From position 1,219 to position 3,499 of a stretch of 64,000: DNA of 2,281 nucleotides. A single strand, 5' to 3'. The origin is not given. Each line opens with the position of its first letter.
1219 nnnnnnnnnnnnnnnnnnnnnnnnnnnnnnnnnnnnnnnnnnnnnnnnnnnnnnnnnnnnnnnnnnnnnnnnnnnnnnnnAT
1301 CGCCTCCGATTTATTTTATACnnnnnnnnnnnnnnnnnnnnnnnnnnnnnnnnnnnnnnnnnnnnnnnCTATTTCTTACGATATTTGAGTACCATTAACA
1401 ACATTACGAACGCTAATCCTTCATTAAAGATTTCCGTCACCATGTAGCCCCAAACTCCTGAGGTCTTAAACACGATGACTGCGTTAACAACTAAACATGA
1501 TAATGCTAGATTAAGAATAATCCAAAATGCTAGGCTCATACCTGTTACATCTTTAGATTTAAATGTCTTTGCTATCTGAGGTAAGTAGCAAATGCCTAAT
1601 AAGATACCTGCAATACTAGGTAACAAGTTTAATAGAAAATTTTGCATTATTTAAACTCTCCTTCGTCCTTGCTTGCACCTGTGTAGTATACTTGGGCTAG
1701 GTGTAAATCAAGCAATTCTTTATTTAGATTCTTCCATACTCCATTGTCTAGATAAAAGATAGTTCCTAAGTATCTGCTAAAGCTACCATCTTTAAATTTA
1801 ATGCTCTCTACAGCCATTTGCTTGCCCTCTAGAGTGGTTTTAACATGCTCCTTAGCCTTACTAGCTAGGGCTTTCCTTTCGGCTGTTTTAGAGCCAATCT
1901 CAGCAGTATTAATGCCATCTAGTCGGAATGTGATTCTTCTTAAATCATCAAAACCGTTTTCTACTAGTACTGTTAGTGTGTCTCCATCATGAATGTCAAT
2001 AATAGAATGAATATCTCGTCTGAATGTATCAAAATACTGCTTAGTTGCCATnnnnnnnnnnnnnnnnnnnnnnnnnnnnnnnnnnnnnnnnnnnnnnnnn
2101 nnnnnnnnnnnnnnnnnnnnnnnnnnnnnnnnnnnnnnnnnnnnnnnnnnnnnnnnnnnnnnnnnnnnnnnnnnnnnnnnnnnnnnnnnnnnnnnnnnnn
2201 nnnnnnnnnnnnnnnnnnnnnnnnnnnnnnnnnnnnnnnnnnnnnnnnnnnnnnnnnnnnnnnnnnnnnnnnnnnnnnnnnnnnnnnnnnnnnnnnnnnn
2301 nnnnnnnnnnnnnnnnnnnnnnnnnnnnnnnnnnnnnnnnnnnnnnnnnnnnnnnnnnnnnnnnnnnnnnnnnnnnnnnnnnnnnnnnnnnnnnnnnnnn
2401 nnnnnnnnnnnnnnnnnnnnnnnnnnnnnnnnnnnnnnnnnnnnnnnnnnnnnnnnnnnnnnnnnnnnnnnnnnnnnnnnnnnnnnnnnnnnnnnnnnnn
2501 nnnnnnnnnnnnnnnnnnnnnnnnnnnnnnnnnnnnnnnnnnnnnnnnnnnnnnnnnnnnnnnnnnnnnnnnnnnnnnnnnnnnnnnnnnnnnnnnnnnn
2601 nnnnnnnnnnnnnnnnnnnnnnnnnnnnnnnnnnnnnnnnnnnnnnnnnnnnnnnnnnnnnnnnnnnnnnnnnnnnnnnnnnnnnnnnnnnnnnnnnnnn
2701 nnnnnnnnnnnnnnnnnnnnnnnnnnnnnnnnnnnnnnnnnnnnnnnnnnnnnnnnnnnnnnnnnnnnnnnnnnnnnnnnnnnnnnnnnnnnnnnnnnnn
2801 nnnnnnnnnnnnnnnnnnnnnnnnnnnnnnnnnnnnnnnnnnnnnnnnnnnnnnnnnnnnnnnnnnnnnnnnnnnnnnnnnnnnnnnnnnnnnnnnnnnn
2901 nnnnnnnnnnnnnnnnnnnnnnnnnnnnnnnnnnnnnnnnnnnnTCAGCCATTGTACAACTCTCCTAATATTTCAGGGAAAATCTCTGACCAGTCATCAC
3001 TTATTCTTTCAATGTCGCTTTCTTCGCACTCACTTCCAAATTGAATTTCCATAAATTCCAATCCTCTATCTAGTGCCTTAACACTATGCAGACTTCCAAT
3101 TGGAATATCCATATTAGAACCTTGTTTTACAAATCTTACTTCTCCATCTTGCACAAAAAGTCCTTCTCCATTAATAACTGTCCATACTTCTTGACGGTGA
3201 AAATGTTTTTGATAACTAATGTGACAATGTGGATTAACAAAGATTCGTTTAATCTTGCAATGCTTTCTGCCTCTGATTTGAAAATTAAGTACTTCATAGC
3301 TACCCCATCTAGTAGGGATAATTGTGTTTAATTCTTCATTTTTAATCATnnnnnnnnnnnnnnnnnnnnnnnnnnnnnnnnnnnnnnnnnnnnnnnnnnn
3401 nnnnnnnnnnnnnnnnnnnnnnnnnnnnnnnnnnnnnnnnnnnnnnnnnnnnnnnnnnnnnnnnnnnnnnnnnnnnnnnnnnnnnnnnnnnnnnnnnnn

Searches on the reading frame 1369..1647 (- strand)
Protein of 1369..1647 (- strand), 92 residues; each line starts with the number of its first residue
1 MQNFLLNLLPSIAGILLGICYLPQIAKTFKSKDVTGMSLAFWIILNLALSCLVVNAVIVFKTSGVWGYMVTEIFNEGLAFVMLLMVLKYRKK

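Call 12: search_protein_families(library=pfam, proteins=[window:1369-1647:-], max_evalue=0.01)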
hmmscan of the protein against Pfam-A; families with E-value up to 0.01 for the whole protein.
window:1369-1647:- (92 aa): 2 families
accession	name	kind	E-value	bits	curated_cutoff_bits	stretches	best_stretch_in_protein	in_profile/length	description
PF04193.19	PQ-loop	-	1.2e-06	28.6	22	1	7-58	3-54/61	PQ loop repeat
PF12966.13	AtpR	-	0.0048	17.7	26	1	8-71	4-66/86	N-ATPase, AtpR subunit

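Call 28: search_protein_families(library=padloc, proteins=[window:1369-1647:-], max_evalue=0.01)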
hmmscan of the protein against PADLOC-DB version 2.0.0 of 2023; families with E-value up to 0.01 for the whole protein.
window:1369-1647:- (92 aa): 0 families

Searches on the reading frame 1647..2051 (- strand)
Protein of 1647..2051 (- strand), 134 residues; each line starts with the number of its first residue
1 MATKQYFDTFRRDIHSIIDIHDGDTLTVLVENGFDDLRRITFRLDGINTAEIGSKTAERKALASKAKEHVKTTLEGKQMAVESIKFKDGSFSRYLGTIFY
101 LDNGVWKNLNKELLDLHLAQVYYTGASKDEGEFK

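Call 12: search_protein_families(library=pfam, proteins=[window:1647-2051:-], max_evalue=0.01)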
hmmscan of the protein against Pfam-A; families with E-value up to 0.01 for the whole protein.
window:1647-2051:- (134 aa): 1 family
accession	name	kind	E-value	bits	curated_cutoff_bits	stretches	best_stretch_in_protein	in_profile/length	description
PF00565.23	SNase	-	3.1e-06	28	21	1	41-126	1-81/107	Staphylococcal nuclease homologue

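Call 28: search_protein_families(library=padloc, proteins=[window:1647-2051:-], max_evalue=0.01)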
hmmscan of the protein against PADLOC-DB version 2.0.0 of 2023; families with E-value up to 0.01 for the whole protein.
window:1647-2051:- (134 aa): 1 family
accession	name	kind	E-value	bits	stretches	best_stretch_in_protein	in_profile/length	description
PDLC01096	C3a212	-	0.0057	13.9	1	16-102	49-132/279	SNc+LTD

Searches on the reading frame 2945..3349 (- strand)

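Call 12: search_protein_families(library=pfam, proteins=[window:2945-3349:-], max_evalue=0.01)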
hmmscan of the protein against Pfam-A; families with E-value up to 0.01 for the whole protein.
window:2945-3349:- (134 aa): 2 families
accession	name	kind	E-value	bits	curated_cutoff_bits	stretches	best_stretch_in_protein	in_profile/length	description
PF01050.24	MannoseP_isomer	-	3.2e-19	69.7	23.6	1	13-118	14-116/116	Mannose-6-phosphate isomerase C-terminal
PF07883.17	Cupin_2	-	0.00034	20.7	27.2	1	47-92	14-58/70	Cupin domain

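Call 28: search_protein_families(library=padloc, proteins=[window:2945-3349:-], max_evalue=0.01)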
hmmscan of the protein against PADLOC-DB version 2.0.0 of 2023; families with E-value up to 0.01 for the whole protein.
window:2945-3349:- (134 aa): 0 families
